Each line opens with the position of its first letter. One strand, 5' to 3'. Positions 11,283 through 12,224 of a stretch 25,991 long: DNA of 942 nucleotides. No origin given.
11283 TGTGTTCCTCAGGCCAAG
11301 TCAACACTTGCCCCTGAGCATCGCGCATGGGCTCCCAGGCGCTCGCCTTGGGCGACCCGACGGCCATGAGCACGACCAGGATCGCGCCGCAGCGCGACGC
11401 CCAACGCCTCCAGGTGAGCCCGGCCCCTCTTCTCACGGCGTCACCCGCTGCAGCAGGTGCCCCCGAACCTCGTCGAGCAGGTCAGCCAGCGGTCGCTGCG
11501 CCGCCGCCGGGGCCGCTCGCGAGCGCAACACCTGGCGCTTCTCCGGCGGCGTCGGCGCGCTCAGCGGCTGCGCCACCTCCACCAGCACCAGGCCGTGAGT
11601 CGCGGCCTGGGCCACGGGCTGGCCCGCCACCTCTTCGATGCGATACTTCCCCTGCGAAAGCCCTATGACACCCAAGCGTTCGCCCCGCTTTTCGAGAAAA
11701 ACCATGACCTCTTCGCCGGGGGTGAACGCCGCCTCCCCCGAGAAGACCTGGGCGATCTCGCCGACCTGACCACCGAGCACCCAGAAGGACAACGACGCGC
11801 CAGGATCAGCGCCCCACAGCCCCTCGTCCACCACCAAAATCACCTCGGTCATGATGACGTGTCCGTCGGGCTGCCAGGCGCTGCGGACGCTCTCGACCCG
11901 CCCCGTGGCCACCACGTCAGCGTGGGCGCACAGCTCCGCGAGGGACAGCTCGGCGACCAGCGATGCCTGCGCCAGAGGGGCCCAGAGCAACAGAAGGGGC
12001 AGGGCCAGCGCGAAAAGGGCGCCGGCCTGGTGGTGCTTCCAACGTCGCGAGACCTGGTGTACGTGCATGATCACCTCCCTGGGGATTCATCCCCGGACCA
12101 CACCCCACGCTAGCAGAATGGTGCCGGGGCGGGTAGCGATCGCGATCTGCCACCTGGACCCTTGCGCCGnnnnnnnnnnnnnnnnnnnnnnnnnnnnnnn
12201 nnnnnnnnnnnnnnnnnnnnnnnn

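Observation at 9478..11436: Two matrixin protease modules in one ORF, joined by an internal MYXO-CTERM-like tail fused to a signal-peptide-like segment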

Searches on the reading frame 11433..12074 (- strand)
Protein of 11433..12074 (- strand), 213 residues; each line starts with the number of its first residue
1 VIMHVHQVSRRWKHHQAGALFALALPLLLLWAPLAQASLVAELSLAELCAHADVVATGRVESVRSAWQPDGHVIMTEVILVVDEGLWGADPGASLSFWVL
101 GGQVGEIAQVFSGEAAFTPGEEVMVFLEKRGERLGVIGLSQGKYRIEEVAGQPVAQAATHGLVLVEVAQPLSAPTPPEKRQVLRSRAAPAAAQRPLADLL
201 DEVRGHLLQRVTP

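Call 4: search_protein_families(library=pfam, proteins=[window:11433-12074:-], max_evalue=1)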
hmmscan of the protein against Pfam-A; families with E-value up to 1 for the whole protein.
window:11433-12074:- (213 aa): 0 families

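Call 5: search_protein_families(library=ncbifam, proteins=[window:11433-12074:-], max_evalue=1)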
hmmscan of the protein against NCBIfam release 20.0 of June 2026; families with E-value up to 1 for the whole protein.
window:11433-12074:- (213 aa): 0 families

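Call 45: find_homologous_proteins(query=window:11436-12074:-, max_evalue=0.001)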
Query window:11436-12074:- (213 aa): 3 proteins with E <= 0.001 among 2722 candidates.
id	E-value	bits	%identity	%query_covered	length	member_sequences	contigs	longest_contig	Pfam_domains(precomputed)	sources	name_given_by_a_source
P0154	1.4e-130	451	100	99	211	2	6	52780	-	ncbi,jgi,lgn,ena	-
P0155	1.8e-11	62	33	61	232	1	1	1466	-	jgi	jgi:hypothetical protein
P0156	6.9e-7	47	34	64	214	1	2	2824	-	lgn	-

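Call 51: predict_structure(alignment_id=A3)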
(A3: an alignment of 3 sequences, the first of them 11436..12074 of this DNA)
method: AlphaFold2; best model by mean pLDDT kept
length: 213 residues; sequences in the alignment: 3
mean_pLDDT: 71.6   pTM: 0.65
mean pLDDT of the five models: 71.6, 55.5, 54.2, 53.0, 52.8
residues with pLDDT >= 90: 78; 70-90: 43; 50-70: 23; < 50: 69
segments of 3 or more residues with pLDDT < 50: 2-39, 107-110, 162-187
pLDDT, mean of each block of 10 residues (from residue 1): 45 45 44 40 83 95 84 84 96 92 58 69 93 81 89 84 47 45 47 90 93 67
secondary structure, 60 per line:
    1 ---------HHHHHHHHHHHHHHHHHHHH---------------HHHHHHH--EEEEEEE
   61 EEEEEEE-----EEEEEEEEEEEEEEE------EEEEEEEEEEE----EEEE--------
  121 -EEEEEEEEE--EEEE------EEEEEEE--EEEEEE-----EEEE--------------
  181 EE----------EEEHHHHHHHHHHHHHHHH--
elements in order: H10-29 H45-51 E54-67 E73-87 E94-104 E109-112 E122-130 E133-136 E143-149 E152-157 E163-166 E193-195 H196-211

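Call 67: fold_search(model_id=the predicted structure, library=pdb)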
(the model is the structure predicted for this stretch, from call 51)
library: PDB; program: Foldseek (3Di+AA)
matches with E <= 10: 934; with E <= 0.001: 0
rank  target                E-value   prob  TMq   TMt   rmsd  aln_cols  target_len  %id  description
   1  1jb3                  1.5e-03  1.00  0.38  0.60   4.7       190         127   12  The Laminin-Binding Domain of Agrin is structurally related to N-TIMP-1 (released 2001-08-08)
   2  1jc7                  1.5e-03  1.00  0.30  0.46   4.9       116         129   17  The Laminin-Binding Domain of Agrin is Structurally Related to N-TIMP-1 (released 2001-08-08)
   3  1br9                  1.6e-03  1.00  0.34  0.39   4.6       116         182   11  HUMAN TISSUE INHIBITOR OF METALLOPROTEINASE-2 (released 1999-05-04)
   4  3i70                  1.7e-03  1.00  0.30  0.48   5.8       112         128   19  Long-wavelength structure of NtA (released 2010-03-02)
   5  1pxu                  2.3e-03  1.00  0.30  0.46   5.3       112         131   18  Crystal structure of chicken NtA from a eukaryotic source at 2.2A resolution (released 2004-06-29)
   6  1uap_MODEL_1_A        2.4e-03  1.00  0.31  0.46   5.3       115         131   16  NMR structure of the NTR domain from human PCOLCE1 (released 2003-07-15)
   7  3ma2_C                4.0e-03  1.00  0.33  0.53   4.1       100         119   12  Complex membrane type-1 matrix metalloproteinase (MT1-MMP) with tissue inhibitor of metalloproteinase-1 (TIMP-1) (released 2010-06-30)
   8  9sop_A                4.0e-03  1.00  0.30  0.36   6.3       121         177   10  Tissue inhibitor of metalloproteinase-1 (TIMP-1) (released 2025-09-24)
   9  3ma2_B                5.3e-03  1.00  0.34  0.56   4.5       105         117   11  Complex membrane type-1 matrix metalloproteinase (MT1-MMP) with tissue inhibitor of metalloproteinase-1 (TIMP-1) (released 2010-06-30)
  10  2e2d_C                5.9e-03  1.00  0.34  0.39   6.8       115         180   10  Flexibility and variability of TIMP binding: X-ray structure of the complex between collagenase-3/MMP-13 and TIMP-2 (released 2007-03-13)
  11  9sos                  6.6e-03  1.00  0.34  0.40   4.2       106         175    9  Tissue Inhibitor of Matrix Metalloproteinase-1 (TIMP-1) (released 2025-09-24)
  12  7s7m_B                8.3e-03  1.00  0.32  0.38   4.8       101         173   10  Complex of tissue inhibitor of metalloproteinases-1 (TIMP-1) mutant (L34G/M66D/T98G/P131S/Q153N) with matrix metallopr (released 2022-03-16)
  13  7tlh_D                9.8e-03  1.00  0.28  0.47   4.8       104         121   16  Murine meteorin C-terminal NTR domain (released 2023-01-25)
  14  9soq_A                1.2e-02  1.00  0.34  0.39   4.7       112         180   10  Tissue inhibitor of Metalloproteinase 1 (TIMP-1) (released 2025-09-24)
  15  6xzu_B                1.2e-02  1.00  0.33  0.45   5.3       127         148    9  Complex of C-terminal domain of murine complement C3b with the hC3Nb3 nanobody (released 2020-08-12)
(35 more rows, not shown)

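Call 75: search_solved_structures(query=A5, max_evalue=10, show_alignments=0)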
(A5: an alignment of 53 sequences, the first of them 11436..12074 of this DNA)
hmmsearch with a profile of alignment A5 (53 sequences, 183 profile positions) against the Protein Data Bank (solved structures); distinct sequences matched with E-value up to 10: 2.
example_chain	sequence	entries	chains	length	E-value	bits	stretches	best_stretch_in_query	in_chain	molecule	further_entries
9z3q_E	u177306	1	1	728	0.49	13.2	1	6-48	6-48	Envelope glycoprotein H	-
1x3e_A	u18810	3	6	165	0.83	12.4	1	35-74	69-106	Single-strand binding protein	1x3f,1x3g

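Call 76: search_protein_families(library=pfam, alignment_id=A5, max_evalue=1)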
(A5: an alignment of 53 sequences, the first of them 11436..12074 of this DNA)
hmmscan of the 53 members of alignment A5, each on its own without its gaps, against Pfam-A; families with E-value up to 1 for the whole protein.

A. member 1, window:11436-12074:- (213 aa): 0 families

B. families by the number of members that match (of 53 scanned): 19 families
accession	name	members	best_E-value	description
PF13567.11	DUF4131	12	0.00086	Domain of unknown function (DUF4131)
PF03146.21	NtA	3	0.00058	Agrin NtA domain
PF00164.32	Ribosom_S12_S23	1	0.0068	Ribosomal protein S12/S23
PF02814.20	UreE_N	1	0.0074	UreE urease accessory protein, N-terminal domain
PF01680.23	SOR_SNZ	1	0.018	SOR/SNZ family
PF23607.1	WZC_N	1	0.022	Tyrosine-protein kinase Wzc, N-terminal domain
PF09377.16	SBDS_domain_II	1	0.047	SBDS protein, domain II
PF17844.6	SCP_3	1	0.062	Bacterial SCP ortholog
PF14097.11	SpoVAE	1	0.073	Stage V sporulation protein AE1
PF16986.11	CzcE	1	0.083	Heavy-metal resistance protein CzcE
PF19897.4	DUF6370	1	0.091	Family of unknown function (DUF6370)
PF03990.20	DUF348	1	0.098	G5-linked-Ubiquitin-like domain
PF04280.21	Tim44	1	0.13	Tim44-like domain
PF22691.2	Thiolase_C_1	1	0.14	Thiolase C-terminal domain-like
PF04904.21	SAM_NCD1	1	0.14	NAB conserved region 1 (NCD1) SAM domain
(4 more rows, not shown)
